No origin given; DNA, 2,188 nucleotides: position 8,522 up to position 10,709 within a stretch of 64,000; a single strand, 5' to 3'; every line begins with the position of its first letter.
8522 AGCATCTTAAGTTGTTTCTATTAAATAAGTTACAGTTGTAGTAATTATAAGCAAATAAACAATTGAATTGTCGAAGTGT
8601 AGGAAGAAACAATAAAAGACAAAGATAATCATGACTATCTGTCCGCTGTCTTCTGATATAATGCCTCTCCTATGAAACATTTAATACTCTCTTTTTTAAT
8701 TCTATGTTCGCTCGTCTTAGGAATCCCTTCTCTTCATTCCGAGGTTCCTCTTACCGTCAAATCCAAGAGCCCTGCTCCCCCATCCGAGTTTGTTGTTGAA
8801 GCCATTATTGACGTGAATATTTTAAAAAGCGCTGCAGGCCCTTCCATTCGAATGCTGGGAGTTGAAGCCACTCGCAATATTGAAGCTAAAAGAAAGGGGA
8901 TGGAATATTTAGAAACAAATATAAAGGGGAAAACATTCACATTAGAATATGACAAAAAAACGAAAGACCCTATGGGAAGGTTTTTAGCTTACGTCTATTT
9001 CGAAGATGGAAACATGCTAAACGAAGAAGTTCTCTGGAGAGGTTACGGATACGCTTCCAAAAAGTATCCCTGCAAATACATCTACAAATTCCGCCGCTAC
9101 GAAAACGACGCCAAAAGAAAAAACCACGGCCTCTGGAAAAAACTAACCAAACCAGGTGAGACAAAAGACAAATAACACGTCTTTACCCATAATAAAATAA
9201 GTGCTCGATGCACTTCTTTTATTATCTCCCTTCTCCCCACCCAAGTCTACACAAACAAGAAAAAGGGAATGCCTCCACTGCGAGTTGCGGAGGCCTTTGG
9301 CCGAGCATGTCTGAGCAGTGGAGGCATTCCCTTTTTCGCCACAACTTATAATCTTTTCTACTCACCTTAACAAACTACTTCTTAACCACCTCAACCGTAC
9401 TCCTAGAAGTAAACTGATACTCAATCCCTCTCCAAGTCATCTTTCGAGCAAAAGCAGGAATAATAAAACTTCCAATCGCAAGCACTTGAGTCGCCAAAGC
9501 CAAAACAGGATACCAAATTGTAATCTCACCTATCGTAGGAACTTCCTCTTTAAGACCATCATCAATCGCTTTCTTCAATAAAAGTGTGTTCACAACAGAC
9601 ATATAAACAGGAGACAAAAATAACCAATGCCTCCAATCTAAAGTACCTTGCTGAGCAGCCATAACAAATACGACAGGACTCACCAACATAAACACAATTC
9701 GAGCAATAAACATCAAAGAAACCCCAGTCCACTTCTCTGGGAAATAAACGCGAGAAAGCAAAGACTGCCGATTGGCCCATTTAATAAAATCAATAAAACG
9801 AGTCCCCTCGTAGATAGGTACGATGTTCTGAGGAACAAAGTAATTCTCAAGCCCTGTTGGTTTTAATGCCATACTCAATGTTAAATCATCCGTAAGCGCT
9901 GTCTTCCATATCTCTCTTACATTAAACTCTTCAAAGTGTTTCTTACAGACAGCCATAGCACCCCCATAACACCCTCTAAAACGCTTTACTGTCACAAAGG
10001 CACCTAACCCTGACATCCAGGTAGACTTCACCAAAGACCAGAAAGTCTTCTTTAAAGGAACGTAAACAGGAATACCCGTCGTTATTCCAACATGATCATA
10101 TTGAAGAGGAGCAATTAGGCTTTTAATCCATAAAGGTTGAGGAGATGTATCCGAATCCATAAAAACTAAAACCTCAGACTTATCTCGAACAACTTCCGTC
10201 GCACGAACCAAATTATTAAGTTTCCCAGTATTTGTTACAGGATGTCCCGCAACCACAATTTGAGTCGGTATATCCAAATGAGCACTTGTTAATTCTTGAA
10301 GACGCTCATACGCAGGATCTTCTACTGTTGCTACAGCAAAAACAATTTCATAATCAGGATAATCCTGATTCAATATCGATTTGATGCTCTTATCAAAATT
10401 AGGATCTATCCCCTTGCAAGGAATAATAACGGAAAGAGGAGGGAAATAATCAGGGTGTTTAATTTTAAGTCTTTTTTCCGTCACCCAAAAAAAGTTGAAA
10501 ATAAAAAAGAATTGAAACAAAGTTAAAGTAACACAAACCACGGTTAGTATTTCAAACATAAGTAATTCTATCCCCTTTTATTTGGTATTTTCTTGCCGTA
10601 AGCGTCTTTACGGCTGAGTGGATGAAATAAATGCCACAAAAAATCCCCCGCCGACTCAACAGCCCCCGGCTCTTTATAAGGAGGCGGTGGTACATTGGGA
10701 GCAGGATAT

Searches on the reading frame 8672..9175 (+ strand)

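Call 14: search_protein_families(library=pfam, proteins=[window:8672-9175:+])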
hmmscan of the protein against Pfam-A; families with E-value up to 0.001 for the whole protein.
window:8672-9175:+ (167 aa): 1 family
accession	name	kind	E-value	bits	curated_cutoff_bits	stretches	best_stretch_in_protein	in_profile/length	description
PF00565.23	SNase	-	6.9e-12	46.2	21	1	60-156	3-106/107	Staphylococcal nuclease homologue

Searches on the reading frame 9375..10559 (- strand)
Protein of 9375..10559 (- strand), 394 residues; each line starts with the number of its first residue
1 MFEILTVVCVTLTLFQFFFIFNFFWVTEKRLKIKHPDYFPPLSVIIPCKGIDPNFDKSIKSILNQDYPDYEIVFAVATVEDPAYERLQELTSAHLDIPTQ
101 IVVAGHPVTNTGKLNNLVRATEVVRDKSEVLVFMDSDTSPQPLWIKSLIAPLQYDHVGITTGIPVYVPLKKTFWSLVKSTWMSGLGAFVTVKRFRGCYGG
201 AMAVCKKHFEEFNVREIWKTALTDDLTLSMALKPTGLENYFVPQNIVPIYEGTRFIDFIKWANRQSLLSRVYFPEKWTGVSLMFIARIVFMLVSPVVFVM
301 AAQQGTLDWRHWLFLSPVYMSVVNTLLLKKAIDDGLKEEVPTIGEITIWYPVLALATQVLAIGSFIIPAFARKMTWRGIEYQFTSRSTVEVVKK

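Call 14: search_protein_families(library=pfam, proteins=[window:9375-10559:-])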
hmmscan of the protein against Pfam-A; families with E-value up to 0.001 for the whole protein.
window:9375-10559:- (394 aa): 4 families
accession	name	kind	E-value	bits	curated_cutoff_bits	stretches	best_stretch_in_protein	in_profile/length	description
PF13641.12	Glyco_tranf_2_3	-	9.3e-18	65.5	27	1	40-265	1-227/230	Glycosyltransferase like family 2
PF00535.33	Glycos_transf_2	-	5.2e-14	53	23.3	1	43-206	1-161/168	Glycosyl transferase family 2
PF13506.12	Glyco_transf_21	-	8.6e-12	45.3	21.7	1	100-256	5-159/174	Glycosyl transferase family 21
PF13632.12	Glyco_trans_2_3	-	0.00048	20.4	27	1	132-315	3-189/198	Glycosyl transferase family group 2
